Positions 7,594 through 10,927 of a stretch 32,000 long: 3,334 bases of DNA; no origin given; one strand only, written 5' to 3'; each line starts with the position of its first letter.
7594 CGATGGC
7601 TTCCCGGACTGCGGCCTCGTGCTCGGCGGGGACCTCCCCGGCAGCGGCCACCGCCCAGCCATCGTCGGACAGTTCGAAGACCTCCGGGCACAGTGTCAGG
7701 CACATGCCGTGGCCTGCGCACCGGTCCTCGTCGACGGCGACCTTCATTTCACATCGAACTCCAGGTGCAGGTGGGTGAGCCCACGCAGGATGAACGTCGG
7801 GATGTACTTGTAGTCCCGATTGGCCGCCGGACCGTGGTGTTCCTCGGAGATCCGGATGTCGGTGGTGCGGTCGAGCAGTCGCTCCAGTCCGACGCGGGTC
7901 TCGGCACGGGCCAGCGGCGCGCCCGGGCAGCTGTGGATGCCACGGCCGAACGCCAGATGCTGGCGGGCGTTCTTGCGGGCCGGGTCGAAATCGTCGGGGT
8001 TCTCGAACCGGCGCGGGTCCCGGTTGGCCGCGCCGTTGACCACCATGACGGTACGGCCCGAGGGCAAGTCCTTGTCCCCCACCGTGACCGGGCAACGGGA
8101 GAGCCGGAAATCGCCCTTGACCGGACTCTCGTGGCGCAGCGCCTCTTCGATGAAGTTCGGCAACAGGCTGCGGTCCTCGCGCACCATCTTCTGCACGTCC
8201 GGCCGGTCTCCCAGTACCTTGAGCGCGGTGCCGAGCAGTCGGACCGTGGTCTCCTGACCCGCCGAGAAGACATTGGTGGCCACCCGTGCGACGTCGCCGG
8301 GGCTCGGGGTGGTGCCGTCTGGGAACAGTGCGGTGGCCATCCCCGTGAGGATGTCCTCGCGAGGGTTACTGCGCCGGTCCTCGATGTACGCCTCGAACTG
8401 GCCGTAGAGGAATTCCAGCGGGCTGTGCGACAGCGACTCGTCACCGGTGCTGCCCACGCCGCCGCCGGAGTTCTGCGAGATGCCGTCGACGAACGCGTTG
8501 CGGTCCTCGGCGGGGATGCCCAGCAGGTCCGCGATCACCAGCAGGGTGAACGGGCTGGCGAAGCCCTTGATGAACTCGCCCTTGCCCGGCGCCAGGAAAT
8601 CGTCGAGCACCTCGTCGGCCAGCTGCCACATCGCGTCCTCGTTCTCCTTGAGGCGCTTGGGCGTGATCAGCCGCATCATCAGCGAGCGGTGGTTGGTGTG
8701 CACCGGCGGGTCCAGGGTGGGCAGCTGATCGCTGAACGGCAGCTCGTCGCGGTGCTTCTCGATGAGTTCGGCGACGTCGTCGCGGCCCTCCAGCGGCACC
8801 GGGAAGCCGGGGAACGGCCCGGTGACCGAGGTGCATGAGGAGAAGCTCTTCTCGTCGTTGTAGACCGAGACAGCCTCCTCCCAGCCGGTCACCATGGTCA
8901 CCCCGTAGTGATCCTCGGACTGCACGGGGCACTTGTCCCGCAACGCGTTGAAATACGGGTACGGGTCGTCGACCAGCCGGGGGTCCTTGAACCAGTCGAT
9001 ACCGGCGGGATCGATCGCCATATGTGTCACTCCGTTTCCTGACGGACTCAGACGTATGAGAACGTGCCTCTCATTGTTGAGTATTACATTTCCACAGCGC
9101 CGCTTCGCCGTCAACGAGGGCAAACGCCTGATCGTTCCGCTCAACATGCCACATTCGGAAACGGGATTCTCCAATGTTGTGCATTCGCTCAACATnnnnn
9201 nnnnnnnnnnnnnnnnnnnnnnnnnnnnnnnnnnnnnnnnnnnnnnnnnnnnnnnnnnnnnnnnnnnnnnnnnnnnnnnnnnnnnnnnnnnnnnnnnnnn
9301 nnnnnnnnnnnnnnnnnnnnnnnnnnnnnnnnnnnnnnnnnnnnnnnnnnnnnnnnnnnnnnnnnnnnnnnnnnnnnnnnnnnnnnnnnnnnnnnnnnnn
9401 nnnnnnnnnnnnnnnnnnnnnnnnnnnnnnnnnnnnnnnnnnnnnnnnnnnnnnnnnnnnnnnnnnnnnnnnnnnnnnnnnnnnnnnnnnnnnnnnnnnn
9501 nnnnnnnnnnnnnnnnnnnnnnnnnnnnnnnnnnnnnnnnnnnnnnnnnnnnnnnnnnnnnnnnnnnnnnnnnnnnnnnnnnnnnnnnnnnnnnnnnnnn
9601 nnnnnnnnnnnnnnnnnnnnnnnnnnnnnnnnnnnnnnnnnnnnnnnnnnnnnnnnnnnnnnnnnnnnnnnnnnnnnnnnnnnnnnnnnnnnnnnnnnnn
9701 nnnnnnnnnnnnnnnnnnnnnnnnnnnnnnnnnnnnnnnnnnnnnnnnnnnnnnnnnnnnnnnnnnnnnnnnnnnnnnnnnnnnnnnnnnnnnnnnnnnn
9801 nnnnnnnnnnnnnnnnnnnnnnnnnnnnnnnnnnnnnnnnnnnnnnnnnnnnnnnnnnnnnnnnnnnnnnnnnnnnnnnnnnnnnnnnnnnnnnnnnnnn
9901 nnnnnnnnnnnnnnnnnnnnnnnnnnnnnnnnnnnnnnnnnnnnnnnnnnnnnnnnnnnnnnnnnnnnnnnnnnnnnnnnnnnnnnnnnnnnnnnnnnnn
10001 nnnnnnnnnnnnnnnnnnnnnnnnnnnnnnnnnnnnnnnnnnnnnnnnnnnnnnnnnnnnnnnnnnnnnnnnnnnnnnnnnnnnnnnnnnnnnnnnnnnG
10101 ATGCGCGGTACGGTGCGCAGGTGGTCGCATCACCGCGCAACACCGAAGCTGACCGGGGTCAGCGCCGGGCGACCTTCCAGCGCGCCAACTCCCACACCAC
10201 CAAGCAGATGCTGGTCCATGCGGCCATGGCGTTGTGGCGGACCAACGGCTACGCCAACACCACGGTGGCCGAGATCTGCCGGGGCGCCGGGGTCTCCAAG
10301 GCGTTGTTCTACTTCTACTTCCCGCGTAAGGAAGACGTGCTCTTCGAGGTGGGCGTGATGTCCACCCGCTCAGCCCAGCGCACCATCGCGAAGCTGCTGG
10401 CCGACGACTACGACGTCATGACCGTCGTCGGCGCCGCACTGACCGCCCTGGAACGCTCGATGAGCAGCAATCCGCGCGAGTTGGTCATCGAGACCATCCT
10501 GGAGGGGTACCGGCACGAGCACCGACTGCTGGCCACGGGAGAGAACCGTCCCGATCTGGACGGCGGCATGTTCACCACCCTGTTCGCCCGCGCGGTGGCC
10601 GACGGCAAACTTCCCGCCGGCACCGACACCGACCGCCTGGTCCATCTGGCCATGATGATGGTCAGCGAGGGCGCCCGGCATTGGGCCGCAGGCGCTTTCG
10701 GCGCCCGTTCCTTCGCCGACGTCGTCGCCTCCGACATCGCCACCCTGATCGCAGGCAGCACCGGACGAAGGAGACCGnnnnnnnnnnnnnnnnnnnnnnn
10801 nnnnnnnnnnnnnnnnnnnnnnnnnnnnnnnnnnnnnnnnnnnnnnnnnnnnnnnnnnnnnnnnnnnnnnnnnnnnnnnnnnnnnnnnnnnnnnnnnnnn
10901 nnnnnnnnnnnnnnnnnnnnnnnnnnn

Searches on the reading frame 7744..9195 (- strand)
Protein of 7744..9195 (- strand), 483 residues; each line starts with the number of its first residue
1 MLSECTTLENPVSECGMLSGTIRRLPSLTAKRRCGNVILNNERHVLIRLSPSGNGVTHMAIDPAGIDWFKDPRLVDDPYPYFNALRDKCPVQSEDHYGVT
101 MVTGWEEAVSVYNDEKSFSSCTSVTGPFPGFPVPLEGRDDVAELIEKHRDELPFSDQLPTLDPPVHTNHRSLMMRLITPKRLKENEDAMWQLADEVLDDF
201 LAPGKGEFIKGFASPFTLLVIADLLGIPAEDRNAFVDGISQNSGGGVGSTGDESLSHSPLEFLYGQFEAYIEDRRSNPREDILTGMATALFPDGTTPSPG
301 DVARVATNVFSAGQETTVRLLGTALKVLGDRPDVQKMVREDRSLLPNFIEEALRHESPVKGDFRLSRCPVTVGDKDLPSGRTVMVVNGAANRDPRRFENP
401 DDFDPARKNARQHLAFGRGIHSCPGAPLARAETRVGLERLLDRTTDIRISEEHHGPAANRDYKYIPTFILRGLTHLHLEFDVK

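Call 7: search_protein_families(library=pfam, proteins=[window:7744-9195:-])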
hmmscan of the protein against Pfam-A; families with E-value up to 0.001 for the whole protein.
window:7744-9195:- (483 aa): 1 family
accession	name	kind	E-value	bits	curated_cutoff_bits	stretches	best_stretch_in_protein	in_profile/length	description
PF00067.27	p450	-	2.7e-23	82.9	22.8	1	268-443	221-431/462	Cytochrome P450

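Call 8: search_protein_families(library=ncbifam, proteins=[window:7744-9195:-])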
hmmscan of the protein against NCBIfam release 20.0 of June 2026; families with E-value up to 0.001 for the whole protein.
window:7744-9195:- (483 aa): 9 families
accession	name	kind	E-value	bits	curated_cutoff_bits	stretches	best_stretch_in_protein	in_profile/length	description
TIGR04538.1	P450_cycloAA_1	subfamily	9.4e-43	146.5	500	1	166-454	77-376/395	cytochrome P450, cyclodipeptide synthase-associated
TIGR04515.1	P450_rel_GT_act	subfamily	5.5e-39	134.6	343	1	76-451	31-366/386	P450-derived glycosyltransferase activator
NF041177.1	Cyp119_Thmprot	equivalog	1.3e-37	129.4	680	2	310-452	209-348/368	cytochrome P450 Cyp119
NF045816.1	PentlenlactSyn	equivalog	3.5e-33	114.9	700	1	166-450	91-372/396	pentalenolactone synthase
NF041802.1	P450_SolI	exception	1.5e-28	99.4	850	1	76-454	30-405/424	solanimycin biosynthesis cytochrome P450 SolI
TIGR04458.1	CYP450_TxtE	equivalog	8.2e-20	70.8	500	1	323-453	254-384/403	4-nitrotryptophan synthase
NF050147.1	aminopyruv_ApyO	equivalog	9.9e-13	47.5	525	1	269-451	199-399/444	RiPP biosynthesis cytochrome P450 ApyO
NF045812.1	PentlenOxigase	equivalog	5.6e-08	32.1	800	1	326-443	284-408/444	pentalenene oxygenase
NF051859.1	AlbFlvMonOxTrpSyn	equivalog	6.8e-06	24.9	700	1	310-428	268-411/457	bifunctional albaflavenone monooxygenase/terpene synthase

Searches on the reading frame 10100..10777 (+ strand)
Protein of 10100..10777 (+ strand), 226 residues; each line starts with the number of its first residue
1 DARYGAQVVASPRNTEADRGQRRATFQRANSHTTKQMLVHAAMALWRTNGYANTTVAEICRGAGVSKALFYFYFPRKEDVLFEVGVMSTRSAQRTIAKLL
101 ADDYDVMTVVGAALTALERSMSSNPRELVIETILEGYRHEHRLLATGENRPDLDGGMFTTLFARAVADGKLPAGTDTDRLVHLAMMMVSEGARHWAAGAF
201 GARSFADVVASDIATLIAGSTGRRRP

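Call 7: search_protein_families(library=pfam, proteins=[window:10100-10777:+])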
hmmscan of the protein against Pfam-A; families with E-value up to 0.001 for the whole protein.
window:10100-10777:+ (226 aa): 1 family
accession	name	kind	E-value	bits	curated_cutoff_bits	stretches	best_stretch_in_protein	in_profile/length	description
PF00440.29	TetR_N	-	9.6e-15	54.5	24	1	38-84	1-47/47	Bacterial regulatory proteins, tetR family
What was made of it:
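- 10121..10780 (+): TetR-family regulator (219 aa). It is the first gene of the operon, and its stop overlaps the ACAD start by 1 nt. Pfam TetR_N 9.6e-15 (call 7).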

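Call 8: search_protein_families(library=ncbifam, proteins=[window:10100-10777:+])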
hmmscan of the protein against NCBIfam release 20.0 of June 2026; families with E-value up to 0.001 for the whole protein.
window:10100-10777:+ (226 aa): 17 families
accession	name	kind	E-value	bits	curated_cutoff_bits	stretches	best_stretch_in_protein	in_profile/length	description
NF041196.1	ScbR_bind_reg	equivalog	4.6e-12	46.5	150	1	31-124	4-97/191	ScbR family autoregulator-binding transcription factor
TIGR03968.1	mycofact_TetR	equivalog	1e-09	38.2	224.9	1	31-118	7-93/190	mycofactocin system transcriptional regulator MftR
TIGR03384.1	betaine_BetI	equivalog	5.7e-09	35.9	201.3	1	33-87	8-62/189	choline-binding transcriptional repressor BetI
NF051852.1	efflux_TF_MtrR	exception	3.7e-08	33.4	280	1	29-125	6-103/205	multidrug efflux system transcriptional repressor MtrR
NF001978.0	PRK00767.1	equivalog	7.5e-08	32.4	118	1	34-84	10-60/197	transcriptional regulator BetI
NF051457.1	acryl_TF_AcuR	equivalog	2.9e-07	30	247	1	23-80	7-64/204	acrylate utilization transcriptional regulator AcuR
NF053878.1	FATransRegFadRBac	equivalog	5.1e-07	29.7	200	1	36-84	6-54/190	fatty acid metabolism transcriptional regulator FadR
NF007949.0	PRK10668.1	equivalog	5.7e-07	29.2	271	1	29-89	7-67/216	multidrug efflux transporter transcriptional repressor AcrR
NF037937.1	septum_RefZ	equivalog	1.1e-06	28.7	180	1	35-81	1-47/195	forespore capture DNA-binding protein RefZ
NF007430.0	PRK09975.1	equivalog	3.4e-06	26.3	274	1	28-85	6-63/220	acrEF/envCD operon transcriptional regulator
NF053731.1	TransRegFasRMycb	equivalog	9.4e-06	25.6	330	1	31-113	9-91/199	HTH-type transcriptional activator FasR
NF011584.0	PRK15008.1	equivalog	5.3e-05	23.1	230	1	25-82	9-67/212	HTH-type transcriptional regulator RutR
TIGR03613.1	RutR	equivalog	6.5e-05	22.9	368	1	32-84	7-59/202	pyrimidine utilization regulatory protein R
NF058643.1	TranRegCurRPseudo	equivalog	0.0001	22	300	1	32-79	6-53/193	TetR family transcriptional repressor CurR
NF050111.1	TransRegSACE7040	equivalog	0.00017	21.5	250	1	35-88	3-56/186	SACE_7040 family transcriptional regulator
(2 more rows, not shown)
